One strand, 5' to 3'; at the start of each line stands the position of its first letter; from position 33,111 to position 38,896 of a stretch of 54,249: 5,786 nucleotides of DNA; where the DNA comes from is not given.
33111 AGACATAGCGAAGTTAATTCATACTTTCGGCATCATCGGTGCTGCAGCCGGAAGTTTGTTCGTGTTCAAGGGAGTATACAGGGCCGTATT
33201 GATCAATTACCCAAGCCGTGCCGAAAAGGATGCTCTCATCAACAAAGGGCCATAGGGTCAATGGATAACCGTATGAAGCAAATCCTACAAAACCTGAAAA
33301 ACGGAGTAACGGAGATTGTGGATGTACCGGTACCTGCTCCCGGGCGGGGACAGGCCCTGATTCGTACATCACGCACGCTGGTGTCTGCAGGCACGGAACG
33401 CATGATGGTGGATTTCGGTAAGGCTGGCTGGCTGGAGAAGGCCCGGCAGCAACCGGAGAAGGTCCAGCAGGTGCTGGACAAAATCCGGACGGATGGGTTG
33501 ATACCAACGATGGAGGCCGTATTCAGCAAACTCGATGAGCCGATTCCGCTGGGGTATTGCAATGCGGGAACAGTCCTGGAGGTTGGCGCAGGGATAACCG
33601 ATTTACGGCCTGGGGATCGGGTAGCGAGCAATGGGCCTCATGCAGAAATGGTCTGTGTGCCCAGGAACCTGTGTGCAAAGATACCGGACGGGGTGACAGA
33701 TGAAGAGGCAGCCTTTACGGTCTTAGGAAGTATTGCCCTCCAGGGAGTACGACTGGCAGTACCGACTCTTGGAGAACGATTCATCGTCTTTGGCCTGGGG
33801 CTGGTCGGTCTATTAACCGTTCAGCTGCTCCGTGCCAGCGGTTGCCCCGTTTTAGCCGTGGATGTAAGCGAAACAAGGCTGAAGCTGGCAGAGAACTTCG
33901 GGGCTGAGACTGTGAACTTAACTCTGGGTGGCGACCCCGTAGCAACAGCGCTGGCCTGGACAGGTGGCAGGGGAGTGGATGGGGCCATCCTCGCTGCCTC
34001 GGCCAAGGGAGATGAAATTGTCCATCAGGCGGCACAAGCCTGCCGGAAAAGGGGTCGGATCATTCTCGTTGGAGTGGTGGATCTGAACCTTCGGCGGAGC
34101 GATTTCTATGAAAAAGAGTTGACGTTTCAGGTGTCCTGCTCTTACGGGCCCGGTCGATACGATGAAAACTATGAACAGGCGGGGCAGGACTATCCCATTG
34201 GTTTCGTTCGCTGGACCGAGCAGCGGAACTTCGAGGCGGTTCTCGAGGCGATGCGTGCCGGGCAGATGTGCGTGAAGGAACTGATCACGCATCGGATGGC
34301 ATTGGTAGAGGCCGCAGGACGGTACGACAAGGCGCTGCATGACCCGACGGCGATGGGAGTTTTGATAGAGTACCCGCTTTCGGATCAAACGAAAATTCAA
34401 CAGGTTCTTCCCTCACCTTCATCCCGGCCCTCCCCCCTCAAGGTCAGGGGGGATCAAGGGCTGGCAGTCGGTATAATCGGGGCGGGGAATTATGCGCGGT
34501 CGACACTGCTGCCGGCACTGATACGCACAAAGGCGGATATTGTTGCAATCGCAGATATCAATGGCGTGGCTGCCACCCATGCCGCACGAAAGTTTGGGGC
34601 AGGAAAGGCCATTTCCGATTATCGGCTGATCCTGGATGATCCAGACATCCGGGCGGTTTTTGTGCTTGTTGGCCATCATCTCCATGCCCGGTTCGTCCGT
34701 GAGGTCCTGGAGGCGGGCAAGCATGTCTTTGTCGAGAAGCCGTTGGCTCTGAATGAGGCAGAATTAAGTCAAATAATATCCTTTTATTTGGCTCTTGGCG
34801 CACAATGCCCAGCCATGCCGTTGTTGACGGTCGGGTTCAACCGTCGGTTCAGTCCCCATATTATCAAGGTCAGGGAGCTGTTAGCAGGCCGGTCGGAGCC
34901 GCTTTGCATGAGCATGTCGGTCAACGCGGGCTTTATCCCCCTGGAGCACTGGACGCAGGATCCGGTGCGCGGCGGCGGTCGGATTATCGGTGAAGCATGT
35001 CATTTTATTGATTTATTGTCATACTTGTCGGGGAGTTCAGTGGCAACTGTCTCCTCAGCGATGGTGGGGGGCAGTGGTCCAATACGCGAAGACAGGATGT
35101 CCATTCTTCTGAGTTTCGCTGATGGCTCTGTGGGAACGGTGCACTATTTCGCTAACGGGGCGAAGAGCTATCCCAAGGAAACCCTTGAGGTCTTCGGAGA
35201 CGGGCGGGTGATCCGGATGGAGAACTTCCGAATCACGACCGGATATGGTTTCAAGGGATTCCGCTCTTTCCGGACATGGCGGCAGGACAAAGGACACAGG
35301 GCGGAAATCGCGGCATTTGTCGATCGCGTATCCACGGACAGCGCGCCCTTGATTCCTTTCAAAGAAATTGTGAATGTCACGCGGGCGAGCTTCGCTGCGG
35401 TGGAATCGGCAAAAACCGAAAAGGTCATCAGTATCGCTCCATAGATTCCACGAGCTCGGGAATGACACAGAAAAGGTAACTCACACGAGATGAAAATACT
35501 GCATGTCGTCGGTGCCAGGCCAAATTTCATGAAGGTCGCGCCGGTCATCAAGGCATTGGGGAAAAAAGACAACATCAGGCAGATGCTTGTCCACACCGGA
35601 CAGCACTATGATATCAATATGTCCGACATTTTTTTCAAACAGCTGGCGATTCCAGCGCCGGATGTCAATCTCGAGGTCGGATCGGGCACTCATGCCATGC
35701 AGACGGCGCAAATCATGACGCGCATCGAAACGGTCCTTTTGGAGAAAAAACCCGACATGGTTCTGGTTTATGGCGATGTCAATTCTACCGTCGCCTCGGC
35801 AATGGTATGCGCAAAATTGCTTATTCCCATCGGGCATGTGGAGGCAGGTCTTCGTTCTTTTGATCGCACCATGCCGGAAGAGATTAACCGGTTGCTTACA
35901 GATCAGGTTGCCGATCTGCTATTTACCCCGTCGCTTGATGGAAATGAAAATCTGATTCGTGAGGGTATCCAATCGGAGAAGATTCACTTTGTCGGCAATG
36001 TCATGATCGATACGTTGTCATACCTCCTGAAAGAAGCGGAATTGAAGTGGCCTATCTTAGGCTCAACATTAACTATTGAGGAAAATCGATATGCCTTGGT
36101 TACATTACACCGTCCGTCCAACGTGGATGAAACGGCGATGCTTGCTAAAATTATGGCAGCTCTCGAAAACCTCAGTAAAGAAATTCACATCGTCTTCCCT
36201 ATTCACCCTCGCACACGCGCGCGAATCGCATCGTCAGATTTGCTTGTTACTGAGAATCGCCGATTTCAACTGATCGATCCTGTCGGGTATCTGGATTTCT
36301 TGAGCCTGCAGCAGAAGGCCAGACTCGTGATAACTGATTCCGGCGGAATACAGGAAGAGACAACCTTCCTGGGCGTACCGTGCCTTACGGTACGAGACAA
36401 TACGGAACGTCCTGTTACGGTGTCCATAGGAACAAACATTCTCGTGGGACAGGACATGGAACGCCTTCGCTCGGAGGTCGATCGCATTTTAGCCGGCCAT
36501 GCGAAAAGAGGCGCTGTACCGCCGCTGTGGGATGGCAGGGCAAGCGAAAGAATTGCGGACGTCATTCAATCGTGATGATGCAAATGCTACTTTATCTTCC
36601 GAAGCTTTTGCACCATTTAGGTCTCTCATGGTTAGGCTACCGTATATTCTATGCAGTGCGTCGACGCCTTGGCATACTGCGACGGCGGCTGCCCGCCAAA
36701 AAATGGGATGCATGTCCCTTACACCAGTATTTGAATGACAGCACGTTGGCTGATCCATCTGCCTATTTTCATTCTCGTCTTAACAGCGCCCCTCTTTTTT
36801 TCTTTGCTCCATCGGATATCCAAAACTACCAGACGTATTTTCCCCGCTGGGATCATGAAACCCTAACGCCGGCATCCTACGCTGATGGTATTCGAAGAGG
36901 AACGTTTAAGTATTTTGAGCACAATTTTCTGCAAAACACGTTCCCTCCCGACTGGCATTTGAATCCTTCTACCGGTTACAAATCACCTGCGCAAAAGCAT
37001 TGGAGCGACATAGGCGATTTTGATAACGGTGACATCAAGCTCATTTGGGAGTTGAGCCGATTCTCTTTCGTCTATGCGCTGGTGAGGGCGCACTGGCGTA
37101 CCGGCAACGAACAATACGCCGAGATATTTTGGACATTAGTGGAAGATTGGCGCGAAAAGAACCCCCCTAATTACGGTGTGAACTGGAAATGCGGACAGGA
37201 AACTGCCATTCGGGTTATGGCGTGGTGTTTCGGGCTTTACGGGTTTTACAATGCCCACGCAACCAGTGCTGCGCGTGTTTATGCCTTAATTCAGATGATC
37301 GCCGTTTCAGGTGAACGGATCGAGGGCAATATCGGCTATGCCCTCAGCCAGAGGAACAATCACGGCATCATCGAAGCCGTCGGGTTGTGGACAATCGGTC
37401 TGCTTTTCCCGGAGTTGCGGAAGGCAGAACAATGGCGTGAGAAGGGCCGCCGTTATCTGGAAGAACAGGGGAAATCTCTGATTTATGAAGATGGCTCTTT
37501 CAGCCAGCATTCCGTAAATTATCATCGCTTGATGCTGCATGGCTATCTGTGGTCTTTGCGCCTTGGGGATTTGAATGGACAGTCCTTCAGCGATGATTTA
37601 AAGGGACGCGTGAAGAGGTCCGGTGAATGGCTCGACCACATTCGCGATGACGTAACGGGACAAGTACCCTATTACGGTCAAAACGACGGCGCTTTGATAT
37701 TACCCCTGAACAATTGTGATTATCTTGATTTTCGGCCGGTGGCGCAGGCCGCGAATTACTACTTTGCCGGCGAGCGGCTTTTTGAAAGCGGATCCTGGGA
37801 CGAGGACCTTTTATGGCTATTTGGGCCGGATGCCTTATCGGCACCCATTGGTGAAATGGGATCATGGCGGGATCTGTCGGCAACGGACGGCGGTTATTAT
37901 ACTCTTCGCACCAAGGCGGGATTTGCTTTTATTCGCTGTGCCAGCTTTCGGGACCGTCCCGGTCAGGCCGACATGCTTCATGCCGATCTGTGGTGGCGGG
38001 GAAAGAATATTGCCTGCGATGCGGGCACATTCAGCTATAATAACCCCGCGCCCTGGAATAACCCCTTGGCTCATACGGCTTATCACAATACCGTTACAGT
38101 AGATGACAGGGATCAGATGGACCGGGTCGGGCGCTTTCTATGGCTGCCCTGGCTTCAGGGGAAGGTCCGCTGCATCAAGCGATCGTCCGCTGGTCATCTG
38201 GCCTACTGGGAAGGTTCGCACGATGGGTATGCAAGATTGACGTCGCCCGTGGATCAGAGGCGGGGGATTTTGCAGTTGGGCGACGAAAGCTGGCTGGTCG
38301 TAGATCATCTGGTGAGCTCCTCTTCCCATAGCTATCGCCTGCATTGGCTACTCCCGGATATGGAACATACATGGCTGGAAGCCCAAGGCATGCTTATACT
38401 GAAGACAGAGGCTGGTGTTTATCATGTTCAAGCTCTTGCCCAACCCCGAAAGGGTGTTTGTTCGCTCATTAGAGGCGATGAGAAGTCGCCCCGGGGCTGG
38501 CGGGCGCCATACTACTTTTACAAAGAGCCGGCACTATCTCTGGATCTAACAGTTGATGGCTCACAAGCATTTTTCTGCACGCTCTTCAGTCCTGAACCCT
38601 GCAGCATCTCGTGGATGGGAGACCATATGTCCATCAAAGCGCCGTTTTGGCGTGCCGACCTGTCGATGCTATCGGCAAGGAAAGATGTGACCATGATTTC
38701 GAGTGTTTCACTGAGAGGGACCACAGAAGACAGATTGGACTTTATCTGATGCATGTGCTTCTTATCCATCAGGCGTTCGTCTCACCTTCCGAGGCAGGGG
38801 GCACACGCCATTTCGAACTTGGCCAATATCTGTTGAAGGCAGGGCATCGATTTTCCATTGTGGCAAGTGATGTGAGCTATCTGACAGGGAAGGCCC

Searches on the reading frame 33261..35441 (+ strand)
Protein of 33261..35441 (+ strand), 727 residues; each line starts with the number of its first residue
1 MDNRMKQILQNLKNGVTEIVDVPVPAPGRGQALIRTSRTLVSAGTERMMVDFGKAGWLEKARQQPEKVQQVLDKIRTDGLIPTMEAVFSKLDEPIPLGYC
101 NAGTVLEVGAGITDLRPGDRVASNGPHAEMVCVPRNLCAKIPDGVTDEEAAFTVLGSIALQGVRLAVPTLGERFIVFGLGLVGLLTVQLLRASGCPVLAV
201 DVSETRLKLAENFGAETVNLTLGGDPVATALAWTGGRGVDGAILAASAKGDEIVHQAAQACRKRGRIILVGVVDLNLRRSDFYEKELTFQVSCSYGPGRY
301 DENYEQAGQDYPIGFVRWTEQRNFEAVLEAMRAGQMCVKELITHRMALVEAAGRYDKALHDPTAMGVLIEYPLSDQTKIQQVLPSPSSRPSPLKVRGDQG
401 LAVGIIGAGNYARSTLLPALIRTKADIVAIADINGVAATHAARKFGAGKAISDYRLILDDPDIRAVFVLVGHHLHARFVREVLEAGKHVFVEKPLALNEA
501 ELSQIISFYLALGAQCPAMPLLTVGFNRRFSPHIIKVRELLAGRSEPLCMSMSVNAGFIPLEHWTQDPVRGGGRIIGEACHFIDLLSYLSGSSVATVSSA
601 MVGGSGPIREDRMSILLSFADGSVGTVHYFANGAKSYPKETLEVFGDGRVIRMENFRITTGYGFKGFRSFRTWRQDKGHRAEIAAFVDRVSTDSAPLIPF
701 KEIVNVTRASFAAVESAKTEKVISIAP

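Call 8: search_protein_families(library=pfam, proteins=[window:33261-35441:+], max_evalue=0.001)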
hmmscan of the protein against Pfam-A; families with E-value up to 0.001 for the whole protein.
window:33261-35441:+ (727 aa): 5 families
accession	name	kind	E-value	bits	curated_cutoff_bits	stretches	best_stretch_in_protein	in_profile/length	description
PF01408.29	GFO_IDH_MocA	-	9.2e-21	75.2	24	1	402-506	2-106/120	Oxidoreductase family, NAD-binding Rossmann fold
PF00107.32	ADH_zinc_N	-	6.9e-17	62.1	31.8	1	182-302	2-122/129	Zinc-binding dehydrogenase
PF22725.1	GFO_IDH_MocA_C3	-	9.8e-09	35.7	27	1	562-648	33-120/124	GFO/IDH/MocA C-terminal domain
PF02894.22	GFO_IDH_MocA_C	-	2.4e-07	31.2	22.9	1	562-721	30-214/218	Oxidoreductase family, C-terminal alpha/beta domain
PF08240.17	ADH_N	-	5.8e-05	23.7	23.5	1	89-143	28-104/104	Alcohol dehydrogenase GroES-like domain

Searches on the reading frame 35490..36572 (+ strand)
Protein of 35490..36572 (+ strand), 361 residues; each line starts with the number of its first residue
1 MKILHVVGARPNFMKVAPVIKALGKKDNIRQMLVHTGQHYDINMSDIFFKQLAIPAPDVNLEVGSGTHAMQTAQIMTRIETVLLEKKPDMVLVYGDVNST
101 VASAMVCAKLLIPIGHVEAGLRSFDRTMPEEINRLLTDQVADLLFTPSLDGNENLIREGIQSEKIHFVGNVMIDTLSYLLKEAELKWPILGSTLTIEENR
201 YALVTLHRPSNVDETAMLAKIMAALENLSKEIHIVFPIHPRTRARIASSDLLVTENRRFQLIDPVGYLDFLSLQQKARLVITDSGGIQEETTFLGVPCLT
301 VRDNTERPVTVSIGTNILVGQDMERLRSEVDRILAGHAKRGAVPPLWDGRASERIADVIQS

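Call 8: search_protein_families(library=pfam, proteins=[window:35490-36572:+], max_evalue=0.001)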
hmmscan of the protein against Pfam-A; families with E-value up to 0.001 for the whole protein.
window:35490-36572:+ (361 aa): 1 family
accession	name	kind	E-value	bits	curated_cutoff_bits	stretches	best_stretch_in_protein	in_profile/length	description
PF02350.25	Epimerase_2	-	3.5e-113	378.4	30.6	1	22-359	2-346/347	UDP-N-acetylglucosamine 2-epimerase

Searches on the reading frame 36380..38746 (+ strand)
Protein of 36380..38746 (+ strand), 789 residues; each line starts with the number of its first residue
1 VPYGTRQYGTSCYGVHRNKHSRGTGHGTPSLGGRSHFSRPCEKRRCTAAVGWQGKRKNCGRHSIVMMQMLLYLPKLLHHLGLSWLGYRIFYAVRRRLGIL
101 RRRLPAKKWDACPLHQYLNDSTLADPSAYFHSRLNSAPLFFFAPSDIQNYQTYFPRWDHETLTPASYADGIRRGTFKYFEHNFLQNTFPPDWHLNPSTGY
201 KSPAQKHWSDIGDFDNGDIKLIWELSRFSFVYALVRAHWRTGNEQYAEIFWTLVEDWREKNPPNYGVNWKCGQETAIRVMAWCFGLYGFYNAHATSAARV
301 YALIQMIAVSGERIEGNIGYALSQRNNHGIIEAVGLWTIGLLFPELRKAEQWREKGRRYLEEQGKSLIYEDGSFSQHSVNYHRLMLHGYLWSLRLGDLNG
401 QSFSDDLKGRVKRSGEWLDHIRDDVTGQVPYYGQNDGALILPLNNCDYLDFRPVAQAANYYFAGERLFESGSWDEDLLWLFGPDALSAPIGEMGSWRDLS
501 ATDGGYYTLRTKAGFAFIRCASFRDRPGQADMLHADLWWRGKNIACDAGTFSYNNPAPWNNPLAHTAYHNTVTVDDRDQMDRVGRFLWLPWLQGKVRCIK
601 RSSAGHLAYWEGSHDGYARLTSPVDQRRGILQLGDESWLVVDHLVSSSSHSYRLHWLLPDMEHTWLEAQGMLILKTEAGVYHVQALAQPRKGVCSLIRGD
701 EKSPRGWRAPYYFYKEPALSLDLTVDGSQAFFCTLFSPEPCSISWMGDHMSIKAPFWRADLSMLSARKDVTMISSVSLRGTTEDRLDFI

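Call 8: search_protein_families(library=pfam, proteins=[window:36380-38746:+], max_evalue=0.001)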
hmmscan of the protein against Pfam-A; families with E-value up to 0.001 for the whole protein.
window:36380-38746:+ (789 aa): 2 families
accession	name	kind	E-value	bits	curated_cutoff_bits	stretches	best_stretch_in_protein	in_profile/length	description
PF07940.18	Hepar_II_III_C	-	2.6e-36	125.8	24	1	499-727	7-227/237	Heparinase II/III-like, C-terminal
PF16889.11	Hepar_II_III_N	-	3.2e-22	79.8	22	1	191-401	85-278/340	Heparinase II/III N-terminus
